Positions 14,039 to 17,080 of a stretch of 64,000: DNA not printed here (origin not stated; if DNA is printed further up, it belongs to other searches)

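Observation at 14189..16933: Single 915-aa polypeptide fusing a crotonyl-CoA carboxylase/reductase-like enoyl reductase to a crotonase-fold hydratase, with a ~200-aa insertion in the reductase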

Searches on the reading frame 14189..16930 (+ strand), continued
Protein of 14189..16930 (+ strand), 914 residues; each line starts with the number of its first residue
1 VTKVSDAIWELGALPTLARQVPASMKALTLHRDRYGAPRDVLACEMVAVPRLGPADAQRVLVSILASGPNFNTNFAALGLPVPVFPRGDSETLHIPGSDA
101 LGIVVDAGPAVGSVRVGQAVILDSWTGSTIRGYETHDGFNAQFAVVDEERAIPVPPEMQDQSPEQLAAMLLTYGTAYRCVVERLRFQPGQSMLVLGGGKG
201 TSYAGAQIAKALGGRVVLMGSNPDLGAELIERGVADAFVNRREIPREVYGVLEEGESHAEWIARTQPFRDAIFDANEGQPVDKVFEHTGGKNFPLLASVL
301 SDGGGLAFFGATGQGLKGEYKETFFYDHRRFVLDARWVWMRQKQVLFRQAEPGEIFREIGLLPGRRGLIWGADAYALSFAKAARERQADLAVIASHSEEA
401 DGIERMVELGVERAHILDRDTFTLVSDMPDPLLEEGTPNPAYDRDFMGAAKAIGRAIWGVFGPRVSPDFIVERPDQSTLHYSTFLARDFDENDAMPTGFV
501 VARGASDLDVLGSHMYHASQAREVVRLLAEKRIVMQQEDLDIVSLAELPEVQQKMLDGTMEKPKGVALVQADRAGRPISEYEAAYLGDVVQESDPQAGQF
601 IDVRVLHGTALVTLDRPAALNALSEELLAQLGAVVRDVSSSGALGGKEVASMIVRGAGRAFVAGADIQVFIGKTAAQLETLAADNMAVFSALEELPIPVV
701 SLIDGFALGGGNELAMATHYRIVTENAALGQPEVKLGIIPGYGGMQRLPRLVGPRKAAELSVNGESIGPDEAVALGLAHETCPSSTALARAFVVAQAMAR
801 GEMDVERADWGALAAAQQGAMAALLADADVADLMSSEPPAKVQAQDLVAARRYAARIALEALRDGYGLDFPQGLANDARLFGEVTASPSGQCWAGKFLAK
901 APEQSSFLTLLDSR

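Call 94: find_encoding_contigs(protein=P0016, flank=8000, max_places=1)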
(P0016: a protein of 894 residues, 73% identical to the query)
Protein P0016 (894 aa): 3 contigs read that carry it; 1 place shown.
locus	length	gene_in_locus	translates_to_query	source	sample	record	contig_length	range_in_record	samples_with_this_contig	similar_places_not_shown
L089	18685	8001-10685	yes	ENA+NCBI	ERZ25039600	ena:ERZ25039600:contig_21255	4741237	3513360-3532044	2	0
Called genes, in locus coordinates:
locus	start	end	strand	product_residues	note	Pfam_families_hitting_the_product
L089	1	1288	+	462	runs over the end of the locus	PF00534:Glycos_transf_1 (faint), PF13692:Glyco_trans_1_4 (weak)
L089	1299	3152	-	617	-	PF00535:Glycos_transf_2, PF10111:Glyco_tranf_2_2, PF13641:Glyco_tranf_2_3, PF13632:Glyco_trans_2_3 (faint), PF00535:Glycos_transf_2, PF13641:Glyco_tranf_2_3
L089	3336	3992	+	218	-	PF13489:Methyltransf_23, PF08241:Methyltransf_11, PF08242:Methyltransf_12 (weak), PF13847:Methyltransf_31 (faint), PF13649:Methyltransf_25 (weak)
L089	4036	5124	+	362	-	PF01073:3Beta_HSD, PF01370:Epimerase, PF05368:NmrA, PF16363:GDP_Man_Dehyd, PF07993:NAD_binding_4 (weak), PF13460:NAD_binding_10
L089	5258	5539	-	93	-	-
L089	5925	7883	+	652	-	PF01011:PQQ, PF13360:PQQ_2 (weak), PF13570:Beta-prop_ACSF4 (faint)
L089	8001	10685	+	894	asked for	PF08240:ADH_N (weak), PF00107:ADH_zinc_N (weak), PF00378:ECH_1, PF16113:ECH_2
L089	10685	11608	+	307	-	PF04951:Peptidase_M55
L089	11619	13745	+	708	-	PF00069:Pkinase, PF07714:PK_Tyr_Ser-Thr, PF03109:ABC1 (weak), PF01636:APH (weak), PF07719:TPR_2 (faint)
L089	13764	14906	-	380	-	PF00561:Abhydrolase_1 (weak), PF12146:Hydrolase_4 (faint)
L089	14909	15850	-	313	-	PF00903:Glyoxalase (weak)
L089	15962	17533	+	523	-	PF07969:Amidohydro_3, PF01979:Amidohydro_1 (weak)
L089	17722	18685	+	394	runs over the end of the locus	PF00070:Pyr_redox (faint), PF00890:FAD_binding_2 (weak), PF01266:DAO, PF03486:HI0933_like (faint), PF07992:Pyr_redox_2 (faint), PF12831:FAD_oxidored (weak), PF13450:NAD_binding_8 (weak)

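Call 95: find_encoding_contigs(protein=P0015, flank=8000, max_places=1)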
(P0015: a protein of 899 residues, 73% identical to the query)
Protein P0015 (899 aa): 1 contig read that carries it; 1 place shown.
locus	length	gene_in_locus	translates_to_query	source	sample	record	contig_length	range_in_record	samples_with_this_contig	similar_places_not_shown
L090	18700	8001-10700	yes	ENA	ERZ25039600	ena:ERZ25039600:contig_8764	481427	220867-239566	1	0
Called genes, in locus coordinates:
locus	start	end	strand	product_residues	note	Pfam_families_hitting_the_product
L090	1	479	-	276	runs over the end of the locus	PF04235:DUF418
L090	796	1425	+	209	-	PF20408:Abhydrolase_11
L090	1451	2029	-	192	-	PF00149:Metallophos (faint), PF12850:Metallophos_2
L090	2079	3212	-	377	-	PF04909:Amidohydro_2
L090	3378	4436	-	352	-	PF00180:Iso_dh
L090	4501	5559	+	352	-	PF21753:DACNK, PF02457:DAC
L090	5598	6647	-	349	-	PF02826:2-Hacid_dh_C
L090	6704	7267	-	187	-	PF00903:Glyoxalase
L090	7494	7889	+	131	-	PF00903:Glyoxalase, PF13669:Glyoxalase_4 (weak), PF18029:Glyoxalase_6 (weak)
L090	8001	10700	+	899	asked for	PF08240:ADH_N (faint), PF00107:ADH_zinc_N, PF00378:ECH_1, PF16113:ECH_2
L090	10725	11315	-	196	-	-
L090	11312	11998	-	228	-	-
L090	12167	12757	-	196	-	PF06240:COXG (weak), PF10604:Polyketide_cyc2, PF03364:Polyketide_cyc (weak)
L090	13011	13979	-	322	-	PF02126:PTE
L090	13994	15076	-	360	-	PF02668:TauD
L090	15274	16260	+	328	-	PF02668:TauD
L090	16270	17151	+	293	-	PF00296:Bac_luciferase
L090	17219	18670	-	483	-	PF13347:MFS_2 (faint), PF07690:MFS_1, PF12832:MFS_1_like, PF06779:MFS_4, PF07690:MFS_1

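Call 96: find_encoding_contigs(protein=P0018, flank=8000, max_places=1)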
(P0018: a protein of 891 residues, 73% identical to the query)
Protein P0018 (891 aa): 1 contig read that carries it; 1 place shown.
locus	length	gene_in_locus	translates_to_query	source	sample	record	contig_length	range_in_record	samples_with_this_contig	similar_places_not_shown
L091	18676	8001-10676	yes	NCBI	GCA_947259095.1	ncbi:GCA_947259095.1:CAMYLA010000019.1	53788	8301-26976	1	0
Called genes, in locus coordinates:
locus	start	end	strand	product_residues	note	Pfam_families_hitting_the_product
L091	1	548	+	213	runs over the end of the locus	PF20408:Abhydrolase_11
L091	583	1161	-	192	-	PF00149:Metallophos (faint), PF12850:Metallophos_2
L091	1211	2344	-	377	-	PF04909:Amidohydro_2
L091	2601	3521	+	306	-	PF05721:PhyH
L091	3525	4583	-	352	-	PF00180:Iso_dh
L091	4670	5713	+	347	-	PF21753:DACNK, PF02457:DAC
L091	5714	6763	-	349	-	PF02826:2-Hacid_dh_C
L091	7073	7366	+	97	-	-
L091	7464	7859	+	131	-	PF00903:Glyoxalase, PF13669:Glyoxalase_4 (faint), PF18029:Glyoxalase_6 (weak)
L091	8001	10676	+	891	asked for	PF00107:ADH_zinc_N, PF00378:ECH_1, PF16113:ECH_2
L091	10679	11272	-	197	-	-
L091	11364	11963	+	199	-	-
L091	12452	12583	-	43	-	PF02126:PTE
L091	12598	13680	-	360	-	PF02668:TauD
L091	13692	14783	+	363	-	PF02668:TauD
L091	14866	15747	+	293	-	PF00296:Bac_luciferase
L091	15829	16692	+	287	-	PF00582:Usp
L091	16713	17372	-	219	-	PF09335:VTT_dom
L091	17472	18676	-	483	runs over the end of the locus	PF13347:MFS_2 (faint), PF07690:MFS_1, PF12832:MFS_1_like, PF06779:MFS_4, PF07690:MFS_1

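Call 97: search_protein_families(library=ncbifam, proteins=[L090:7494-7886:+, L091:7464-7856:+, L090:6707-7267:-], max_evalue=0.001)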
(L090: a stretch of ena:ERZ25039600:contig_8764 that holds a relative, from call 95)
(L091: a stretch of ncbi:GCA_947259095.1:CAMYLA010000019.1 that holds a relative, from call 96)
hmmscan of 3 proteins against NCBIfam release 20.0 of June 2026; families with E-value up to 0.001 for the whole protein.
L090:7494-7886:+ (131 aa): 3 families
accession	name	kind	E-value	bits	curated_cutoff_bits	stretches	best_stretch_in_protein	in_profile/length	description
NF050075.1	SMU1112c_YaeR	equivalog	7.1e-06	26.3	140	1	4-127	2-123/125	SMU1112c/YaeR family gloxylase I-like metalloprotein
TIGR00068.2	glyox_I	equivalog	9.5e-05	22.3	120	0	73-127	83-137/143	lactoylglutathione lyase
TIGR03211.1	catechol_2_3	equivalog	0.00052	19.4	320.2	0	3-33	2-32/303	catechol 2,3-dioxygenase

L091:7464-7856:+ (131 aa): 2 families
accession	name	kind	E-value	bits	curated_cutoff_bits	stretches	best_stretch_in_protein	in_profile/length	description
NF050075.1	SMU1112c_YaeR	equivalog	1.9e-05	24.9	140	1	4-127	2-123/125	SMU1112c/YaeR family gloxylase I-like metalloprotein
TIGR00068.2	glyox_I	equivalog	9.4e-05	22.3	120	0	73-127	83-137/143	lactoylglutathione lyase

L090:6707-7267:- (187 aa): 6 families
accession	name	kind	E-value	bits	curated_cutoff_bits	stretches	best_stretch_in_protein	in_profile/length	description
NF003152.0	PRK04101.1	equivalog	4.3e-06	27.1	171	1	8-126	6-117/139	metallothiol transferase FosB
NF038306.1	fosM_gen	equivalog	5.2e-06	26.9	255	1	8-127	5-117/137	FosM family fosfomycin resistance protein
NF000493.1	Fos_BSH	exception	7.2e-05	23.2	240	1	7-126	4-116/137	FosB/FosD family fosfomycin resistance bacillithiol transferase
NF050075.1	SMU1112c_YaeR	equivalog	0.00013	22.3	140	1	6-125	3-123/125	SMU1112c/YaeR family gloxylase I-like metalloprotein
NF040802.1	Fos_BSH_FosY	exception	0.00029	21.2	305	1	61-127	51-118/140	fosfomycin resistance bacillithiol transferase FosY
TIGR03211.1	catechol_2_3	equivalog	0.00051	19.4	320.2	0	74-125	208-262/303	catechol 2,3-dioxygenase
